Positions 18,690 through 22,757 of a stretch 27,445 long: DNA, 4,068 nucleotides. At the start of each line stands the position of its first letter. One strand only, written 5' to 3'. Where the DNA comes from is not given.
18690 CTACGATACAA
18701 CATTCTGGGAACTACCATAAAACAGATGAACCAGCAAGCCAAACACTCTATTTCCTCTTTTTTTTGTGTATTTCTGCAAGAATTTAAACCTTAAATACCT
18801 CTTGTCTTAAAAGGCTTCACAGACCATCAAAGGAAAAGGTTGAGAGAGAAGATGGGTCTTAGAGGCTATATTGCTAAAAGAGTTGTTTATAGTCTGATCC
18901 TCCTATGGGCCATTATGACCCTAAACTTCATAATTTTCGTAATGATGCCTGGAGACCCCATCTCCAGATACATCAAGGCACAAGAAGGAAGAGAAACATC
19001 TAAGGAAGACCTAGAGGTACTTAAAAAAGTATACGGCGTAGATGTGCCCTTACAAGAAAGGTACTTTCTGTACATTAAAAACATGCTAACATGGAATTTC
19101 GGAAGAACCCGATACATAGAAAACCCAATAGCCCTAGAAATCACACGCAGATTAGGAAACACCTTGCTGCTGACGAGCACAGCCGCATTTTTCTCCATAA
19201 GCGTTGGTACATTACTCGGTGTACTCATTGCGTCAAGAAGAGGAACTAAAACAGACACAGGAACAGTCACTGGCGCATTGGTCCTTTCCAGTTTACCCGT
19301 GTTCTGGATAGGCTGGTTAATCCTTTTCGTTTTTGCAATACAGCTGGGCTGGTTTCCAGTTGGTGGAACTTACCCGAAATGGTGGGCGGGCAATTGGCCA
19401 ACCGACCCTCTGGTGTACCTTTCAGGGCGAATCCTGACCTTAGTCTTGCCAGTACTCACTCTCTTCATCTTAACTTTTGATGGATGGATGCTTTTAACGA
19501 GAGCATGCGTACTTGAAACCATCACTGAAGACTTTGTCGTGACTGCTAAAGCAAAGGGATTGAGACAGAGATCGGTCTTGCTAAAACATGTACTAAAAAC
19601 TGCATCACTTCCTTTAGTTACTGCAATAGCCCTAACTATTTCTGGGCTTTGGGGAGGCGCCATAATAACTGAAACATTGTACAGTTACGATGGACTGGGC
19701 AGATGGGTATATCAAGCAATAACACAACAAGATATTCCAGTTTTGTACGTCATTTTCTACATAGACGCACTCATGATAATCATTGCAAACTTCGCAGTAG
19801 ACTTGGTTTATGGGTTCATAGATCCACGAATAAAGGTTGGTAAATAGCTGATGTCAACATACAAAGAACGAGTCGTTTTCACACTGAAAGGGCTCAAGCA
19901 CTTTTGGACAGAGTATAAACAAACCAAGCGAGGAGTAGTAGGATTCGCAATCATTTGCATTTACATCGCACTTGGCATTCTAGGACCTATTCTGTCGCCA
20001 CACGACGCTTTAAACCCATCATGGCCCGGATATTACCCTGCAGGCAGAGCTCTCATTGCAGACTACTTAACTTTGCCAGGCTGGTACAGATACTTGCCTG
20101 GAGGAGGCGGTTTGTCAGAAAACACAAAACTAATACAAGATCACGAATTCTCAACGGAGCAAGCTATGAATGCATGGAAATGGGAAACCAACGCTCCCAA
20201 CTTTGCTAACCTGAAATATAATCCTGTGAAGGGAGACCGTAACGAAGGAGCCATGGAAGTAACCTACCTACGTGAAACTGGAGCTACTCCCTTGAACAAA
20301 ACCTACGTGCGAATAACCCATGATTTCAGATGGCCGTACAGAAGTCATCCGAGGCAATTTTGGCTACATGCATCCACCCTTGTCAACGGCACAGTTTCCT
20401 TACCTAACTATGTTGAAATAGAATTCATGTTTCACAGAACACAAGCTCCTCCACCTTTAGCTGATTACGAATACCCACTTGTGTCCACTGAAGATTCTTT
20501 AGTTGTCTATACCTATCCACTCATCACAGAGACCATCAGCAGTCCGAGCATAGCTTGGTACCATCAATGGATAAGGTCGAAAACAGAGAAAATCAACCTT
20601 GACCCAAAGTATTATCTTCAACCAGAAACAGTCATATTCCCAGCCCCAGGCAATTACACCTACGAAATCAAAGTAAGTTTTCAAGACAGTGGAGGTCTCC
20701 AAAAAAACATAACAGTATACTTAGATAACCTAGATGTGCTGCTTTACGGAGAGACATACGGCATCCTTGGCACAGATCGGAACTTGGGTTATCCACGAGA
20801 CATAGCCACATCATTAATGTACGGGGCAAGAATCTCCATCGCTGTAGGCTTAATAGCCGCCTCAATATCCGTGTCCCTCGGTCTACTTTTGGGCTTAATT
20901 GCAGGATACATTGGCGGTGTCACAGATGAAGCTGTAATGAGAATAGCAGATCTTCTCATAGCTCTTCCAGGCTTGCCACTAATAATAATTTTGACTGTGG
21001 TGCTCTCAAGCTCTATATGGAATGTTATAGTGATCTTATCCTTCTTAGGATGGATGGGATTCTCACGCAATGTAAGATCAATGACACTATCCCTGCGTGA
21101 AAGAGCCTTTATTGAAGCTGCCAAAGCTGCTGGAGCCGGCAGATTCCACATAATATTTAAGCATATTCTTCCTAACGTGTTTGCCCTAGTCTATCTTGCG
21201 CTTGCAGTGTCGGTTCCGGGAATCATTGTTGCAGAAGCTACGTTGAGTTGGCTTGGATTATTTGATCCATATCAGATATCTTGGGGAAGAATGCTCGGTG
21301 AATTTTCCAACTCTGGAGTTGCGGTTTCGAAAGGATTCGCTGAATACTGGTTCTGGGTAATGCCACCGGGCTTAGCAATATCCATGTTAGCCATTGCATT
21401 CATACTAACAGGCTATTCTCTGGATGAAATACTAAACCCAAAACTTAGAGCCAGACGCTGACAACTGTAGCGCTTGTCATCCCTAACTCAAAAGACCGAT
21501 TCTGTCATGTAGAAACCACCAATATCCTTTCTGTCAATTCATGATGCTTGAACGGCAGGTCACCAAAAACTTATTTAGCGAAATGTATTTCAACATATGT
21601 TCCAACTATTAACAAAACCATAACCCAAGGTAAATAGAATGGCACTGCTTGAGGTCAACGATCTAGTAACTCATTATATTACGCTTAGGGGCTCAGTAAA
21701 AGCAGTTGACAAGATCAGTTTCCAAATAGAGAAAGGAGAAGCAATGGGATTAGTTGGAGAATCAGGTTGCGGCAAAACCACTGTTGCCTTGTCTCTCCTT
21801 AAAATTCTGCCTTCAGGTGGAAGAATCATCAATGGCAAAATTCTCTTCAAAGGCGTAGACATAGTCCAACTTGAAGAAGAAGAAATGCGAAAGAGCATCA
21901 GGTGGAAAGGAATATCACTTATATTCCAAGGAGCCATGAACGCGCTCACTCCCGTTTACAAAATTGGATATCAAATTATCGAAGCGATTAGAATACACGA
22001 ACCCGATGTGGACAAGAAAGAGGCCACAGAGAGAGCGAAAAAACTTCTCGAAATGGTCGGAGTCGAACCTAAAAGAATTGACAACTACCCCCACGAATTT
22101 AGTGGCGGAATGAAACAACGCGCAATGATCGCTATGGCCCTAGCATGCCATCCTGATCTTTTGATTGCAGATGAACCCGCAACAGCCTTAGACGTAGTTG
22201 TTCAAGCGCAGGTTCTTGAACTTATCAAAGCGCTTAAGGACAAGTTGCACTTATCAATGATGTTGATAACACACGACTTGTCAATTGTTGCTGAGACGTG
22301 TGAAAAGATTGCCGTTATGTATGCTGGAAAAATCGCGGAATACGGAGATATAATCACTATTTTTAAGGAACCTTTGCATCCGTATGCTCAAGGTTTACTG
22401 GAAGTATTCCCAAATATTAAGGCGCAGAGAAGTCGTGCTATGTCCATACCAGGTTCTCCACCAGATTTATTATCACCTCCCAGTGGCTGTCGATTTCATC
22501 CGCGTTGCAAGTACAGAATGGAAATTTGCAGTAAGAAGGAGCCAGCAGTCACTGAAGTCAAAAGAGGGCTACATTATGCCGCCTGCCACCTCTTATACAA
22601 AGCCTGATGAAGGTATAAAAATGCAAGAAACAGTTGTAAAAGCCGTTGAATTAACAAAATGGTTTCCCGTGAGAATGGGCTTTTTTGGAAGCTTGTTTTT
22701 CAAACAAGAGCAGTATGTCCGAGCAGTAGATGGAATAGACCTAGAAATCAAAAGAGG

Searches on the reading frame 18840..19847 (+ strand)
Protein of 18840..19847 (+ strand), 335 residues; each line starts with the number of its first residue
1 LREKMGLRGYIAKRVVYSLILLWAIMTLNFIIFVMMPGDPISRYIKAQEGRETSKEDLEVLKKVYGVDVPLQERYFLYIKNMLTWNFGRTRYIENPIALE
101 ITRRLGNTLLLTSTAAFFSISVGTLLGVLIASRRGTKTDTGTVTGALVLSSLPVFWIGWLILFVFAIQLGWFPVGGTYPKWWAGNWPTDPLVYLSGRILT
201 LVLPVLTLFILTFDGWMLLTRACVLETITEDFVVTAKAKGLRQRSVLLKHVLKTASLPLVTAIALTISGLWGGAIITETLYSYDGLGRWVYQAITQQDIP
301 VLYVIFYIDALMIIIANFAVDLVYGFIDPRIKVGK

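Call 4: search_protein_families(library=pfam, proteins=[window:18840-19847:+], max_evalue=0.1)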
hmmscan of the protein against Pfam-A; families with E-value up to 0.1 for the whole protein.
window:18840-19847:+ (335 aa): 2 families
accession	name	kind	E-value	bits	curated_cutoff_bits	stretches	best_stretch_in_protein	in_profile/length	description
PF00528.27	BPD_transp_1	-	6.6e-33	114.4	26.4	1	123-332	1-183/184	Binding-protein-dependent transport system inner membrane component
PF19300.4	BPD_transp_1_N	-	1.1e-07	32.5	23.8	1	10-84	4-74/114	Binding-prot-dependent transport system membrane comp, N-term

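Call 56: search_protein_families(library=ncbifam, proteins=[window:18840-19847:+], max_evalue=0.001)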
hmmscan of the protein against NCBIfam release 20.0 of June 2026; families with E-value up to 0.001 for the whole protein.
window:18840-19847:+ (335 aa): 17 families
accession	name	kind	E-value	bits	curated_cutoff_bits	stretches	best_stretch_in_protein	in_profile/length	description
NF045470.1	Opp2B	equivalog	2.2e-66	224.1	350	1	14-332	1-300/300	nickel ABC transporter permease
NF045472.1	Opp4B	equivalog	5.9e-59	199.9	450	1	10-332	4-319/319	oligopeptide ABC transporter permease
NF045469.1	Opp1B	equivalog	6.6e-56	190.1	380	2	8-177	2-171/307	nickel/cobalt ABC transporter permease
TIGR02789.1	nickel_nikB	equivalog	2.5e-53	181.5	447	1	8-332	2-307/314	nickel ABC transporter permease subunit NikB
NF045471.1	Opp3B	equivalog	3.9e-50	171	480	1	9-333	3-304/308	oligopeptide ABC transporter permease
NF008161.0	PRK10914.1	equivalog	8.2e-49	166.6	590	2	198-333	202-337/339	dipeptide ABC transporter permease DppB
NF011661.0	PRK15081.1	equivalog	1.5e-48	165.9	463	1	10-332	4-304/306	glutathione ABC transporter permease GsiC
NF007677.0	PRK10352.1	equivalog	4.1e-48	164.1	433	1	9-333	3-308/314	nickel ABC transporter permease subunit NikB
NF011712.0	PRK15133.1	subfamily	7e-38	130.5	445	2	53-332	81-360/364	microcin C ABC transporter permease YejB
NF007008.0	PRK09471.1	equivalog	2e-37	129.3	388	1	10-332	4-305/306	oligopeptide ABC transporter permease OppB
NF011690.0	PRK15110.1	equivalog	3.8e-32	112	432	1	71-325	40-307/321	putrescine export ABC transporter permease SapB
NF043081.1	MMSYN1_0165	equivalog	2.9e-31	108.9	350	2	97-334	167-387/388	oligopeptide ABC transporter permease OppB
NF040733.1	ABC_perm_U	equivalog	6.7e-05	22.5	295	1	207-323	123-237/251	ABC transporter permease subunit SaoP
NF045474.1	Opp2C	equivalog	7.9e-05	22.4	300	1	205-287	106-184/236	nickel transporter permease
NF045476.1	Opp4C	equivalog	0.00029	20.2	350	1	171-287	138-222/278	oligopeptide ABC transporter permease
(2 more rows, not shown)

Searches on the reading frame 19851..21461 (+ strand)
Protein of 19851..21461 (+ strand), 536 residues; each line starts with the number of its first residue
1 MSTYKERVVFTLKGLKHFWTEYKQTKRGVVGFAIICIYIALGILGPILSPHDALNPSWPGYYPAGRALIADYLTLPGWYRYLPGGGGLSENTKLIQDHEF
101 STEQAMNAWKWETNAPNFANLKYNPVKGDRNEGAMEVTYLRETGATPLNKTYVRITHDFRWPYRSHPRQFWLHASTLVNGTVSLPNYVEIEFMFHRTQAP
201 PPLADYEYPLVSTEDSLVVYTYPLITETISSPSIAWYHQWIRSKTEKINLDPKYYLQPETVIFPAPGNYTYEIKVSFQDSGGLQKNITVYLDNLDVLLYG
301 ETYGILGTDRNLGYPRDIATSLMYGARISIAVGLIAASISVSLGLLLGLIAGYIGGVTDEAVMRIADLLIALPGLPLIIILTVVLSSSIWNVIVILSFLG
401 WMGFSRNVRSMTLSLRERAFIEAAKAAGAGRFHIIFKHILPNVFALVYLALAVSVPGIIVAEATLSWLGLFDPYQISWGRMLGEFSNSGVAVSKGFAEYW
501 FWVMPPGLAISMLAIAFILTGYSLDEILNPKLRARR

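Call 4: search_protein_families(library=pfam, proteins=[window:19851-21461:+], max_evalue=0.1)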
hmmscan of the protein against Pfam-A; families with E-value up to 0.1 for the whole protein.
window:19851-21461:+ (536 aa): 2 families
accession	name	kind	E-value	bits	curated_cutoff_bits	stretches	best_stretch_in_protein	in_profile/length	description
PF00528.27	BPD_transp_1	-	9.1e-26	91.1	26.4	1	344-533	1-183/184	Binding-protein-dependent transport system inner membrane component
PF12911.12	OppC_N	-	1.2e-05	25.6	23.9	1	16-52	4-40/53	N-terminal TM domain of oligopeptide transport permease C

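Call 56: search_protein_families(library=ncbifam, proteins=[window:19851-21461:+], max_evalue=0.001)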
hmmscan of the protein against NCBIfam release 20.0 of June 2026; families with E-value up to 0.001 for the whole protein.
window:19851-21461:+ (536 aa): 15 families
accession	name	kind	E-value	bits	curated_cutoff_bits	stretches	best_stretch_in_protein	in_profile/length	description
NF045476.1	Opp4C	equivalog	1.3e-57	195.2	350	1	305-531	58-278/278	oligopeptide ABC transporter permease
NF045474.1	Opp2C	equivalog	1.5e-45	155.6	300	1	305-527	21-234/236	nickel transporter permease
NF045475.1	Opp3C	equivalog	4.9e-44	150.8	450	1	301-533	105-328/328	oligopeptide ABC transporter permease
NF045473.1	Opp1C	equivalog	7.2e-43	146.9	350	1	305-532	49-267/267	nickel/cobalt ABC transporter permease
NF008160.0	PRK10913.1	equivalog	1.1e-41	143.2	483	1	304-533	79-299/300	dipeptide ABC transporter permease DppC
NF011662.0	PRK15082.1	equivalog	2.3e-41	142.1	484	1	315-534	89-302/303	glutathione ABC transporter permease GsiD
TIGR02790.1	nickel_nikC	equivalog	9.1e-41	140.1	358.45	1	305-528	43-257/258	nickel ABC transporter permease subunit NikC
NF007376.0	PRK09881.1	equivalog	1.3e-35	122.8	434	1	307-535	77-296/298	D,D-dipeptide ABC transporter permease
NF007738.0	PRK10417.1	equivalog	8.1e-35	120.6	335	1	302-534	50-273/277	nickel ABC transporter permease subunit NikC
NF011935.0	PRK15406.1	equivalog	2.1e-33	116.4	433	1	306-532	84-301/302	oligopeptide ABC transporter permease OppC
NF047573.1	opine_perm_CntC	exception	4.5e-32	111.5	440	1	305-532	53-271/271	staphylopine uptake ABC transporter permease subunit CntC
NF043080.1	MMSYN1_0166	equivalog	3.7e-28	98.3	370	1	316-532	92-305/307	oligopeptide ABC transporter permease OppC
NF011596.0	PRK15021.1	subfamily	2.4e-22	79.5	439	1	305-474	122-288/341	microcin C ABC transporter permease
NF011691.0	PRK15111.1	equivalog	4.8e-15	55.9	379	1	299-515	71-278/296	putrescine export ABC transporter permease SapC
NF045470.1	Opp2B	equivalog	0.00044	19.5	350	0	316-470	81-254/300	nickel ABC transporter permease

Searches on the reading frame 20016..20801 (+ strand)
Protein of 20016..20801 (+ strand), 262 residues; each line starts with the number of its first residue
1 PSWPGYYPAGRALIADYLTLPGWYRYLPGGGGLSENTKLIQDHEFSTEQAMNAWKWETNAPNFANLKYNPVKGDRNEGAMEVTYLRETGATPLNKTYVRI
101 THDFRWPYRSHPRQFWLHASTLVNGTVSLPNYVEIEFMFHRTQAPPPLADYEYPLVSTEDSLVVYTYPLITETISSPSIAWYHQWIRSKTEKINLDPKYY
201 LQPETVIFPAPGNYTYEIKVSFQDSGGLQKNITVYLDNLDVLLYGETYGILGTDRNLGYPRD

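Call 58: search_protein_families(library=pfam, proteins=[window:20016-20801:+], max_evalue=1)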
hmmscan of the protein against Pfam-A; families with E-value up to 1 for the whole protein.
seq(262 aa): 0 families

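Call 81: search_solved_structures(query=A7, max_evalue=10)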
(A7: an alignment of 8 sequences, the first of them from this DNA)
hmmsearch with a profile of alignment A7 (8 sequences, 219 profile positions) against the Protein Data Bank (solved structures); distinct sequences matched with E-value up to 10: 1.
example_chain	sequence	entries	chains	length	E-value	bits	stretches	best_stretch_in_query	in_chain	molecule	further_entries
8smq_A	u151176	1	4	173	0.33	13.8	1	75-208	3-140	hypothetical protein CD630_25440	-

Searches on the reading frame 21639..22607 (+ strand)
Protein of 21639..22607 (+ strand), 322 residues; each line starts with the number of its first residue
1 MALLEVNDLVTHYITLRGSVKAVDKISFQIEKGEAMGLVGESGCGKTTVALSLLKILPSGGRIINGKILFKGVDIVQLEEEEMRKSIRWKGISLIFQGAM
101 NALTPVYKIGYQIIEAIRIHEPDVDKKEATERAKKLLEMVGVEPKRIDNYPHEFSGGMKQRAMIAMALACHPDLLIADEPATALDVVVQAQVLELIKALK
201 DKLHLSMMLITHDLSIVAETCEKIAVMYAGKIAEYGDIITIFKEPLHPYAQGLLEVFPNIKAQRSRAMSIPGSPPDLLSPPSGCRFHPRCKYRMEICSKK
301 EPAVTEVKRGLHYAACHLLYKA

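Call 56: search_protein_families(library=ncbifam, proteins=[window:21639-22607:+], max_evalue=0.001)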
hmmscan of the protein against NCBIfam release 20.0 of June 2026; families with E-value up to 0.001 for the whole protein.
window:21639-22607:+ (322 aa): 186 families (the best 25 are shown)
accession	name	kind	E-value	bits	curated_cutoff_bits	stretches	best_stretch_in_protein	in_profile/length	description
NF007010.1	PRK09473.1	subfamily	1.1e-99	333.2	575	1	3-317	1-312/318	oligopeptide ABC transporter ATP-binding protein OppD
NF008246.0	PRK11022.1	equivalog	6e-98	327.9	541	1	1-317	1-315/326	dipeptide ABC transporter ATP-binding protein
NF043079.1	MMSYN1_0167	equivalog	1.2e-83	281.8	740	2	78-320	294-536/561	oligopeptide ABC transporter ATP-binding protein OppD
NF008453.0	PRK11308.1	subfamily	1.6e-80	270.9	408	1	4-318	13-325/334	dipeptide ABC transporter ATP-binding protein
NF011659.0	PRK15079.1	equivalog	3e-74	249.7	540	1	9-316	26-328/334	murein tripeptide/oligopeptide ABC transporter ATP binding protein OppF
NF007613.0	PRK10261.1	equivalog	2e-70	237.9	1077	1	3-266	12-281/623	glutathione ABC transporter ATP-binding protein GsiA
NF011713.0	PRK15134.1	equivalog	1.5e-68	231.7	834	1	2-260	4-263/529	microcin C ABC transporter ATP-binding protein YejF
NF043071.1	DppF_dipep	equivalog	1.5e-68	231.6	660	1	9-309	19-319/331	dipeptide ABC transporter ATP-binding subunit DppF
TIGR02770.1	nickel_nikD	equivalog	2.7e-67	226.5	318.7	1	23-255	2-227/230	nickel import ATP-binding protein NikD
NF047576.1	opine_ATP_CntF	equivalog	1e-62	211.7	385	1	17-261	14-257/264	staphylopine uptake ABC transporter ATP-binding protein CntF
NF047578.1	opine_ATP_CntD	equivalog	9.5e-62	208.6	380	1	17-260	14-256/266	staphylopine uptake ABC transporter ATP-binding protein CntD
NF011674.0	PRK15093.1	equivalog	1e-60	205.7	627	1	1-318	1-323/330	putrescine export ABC transporter ATP-binding protein SapD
NF043078.1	MMSYN1_0168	equivalog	1.4e-54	185.8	800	2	134-259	474-599/649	oligopeptide ABC transporter ATP-binding protein OppF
TIGR02769.1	nickel_nikE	equivalog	1.3e-53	182.2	332.55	1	3-238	2-235/265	nickel import ATP-binding protein NikE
NF007739.0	PRK10419.1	subfamily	3.2e-50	171.2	354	1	1-236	1-234/268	nickel ABC transporter ATP-binding protein NikE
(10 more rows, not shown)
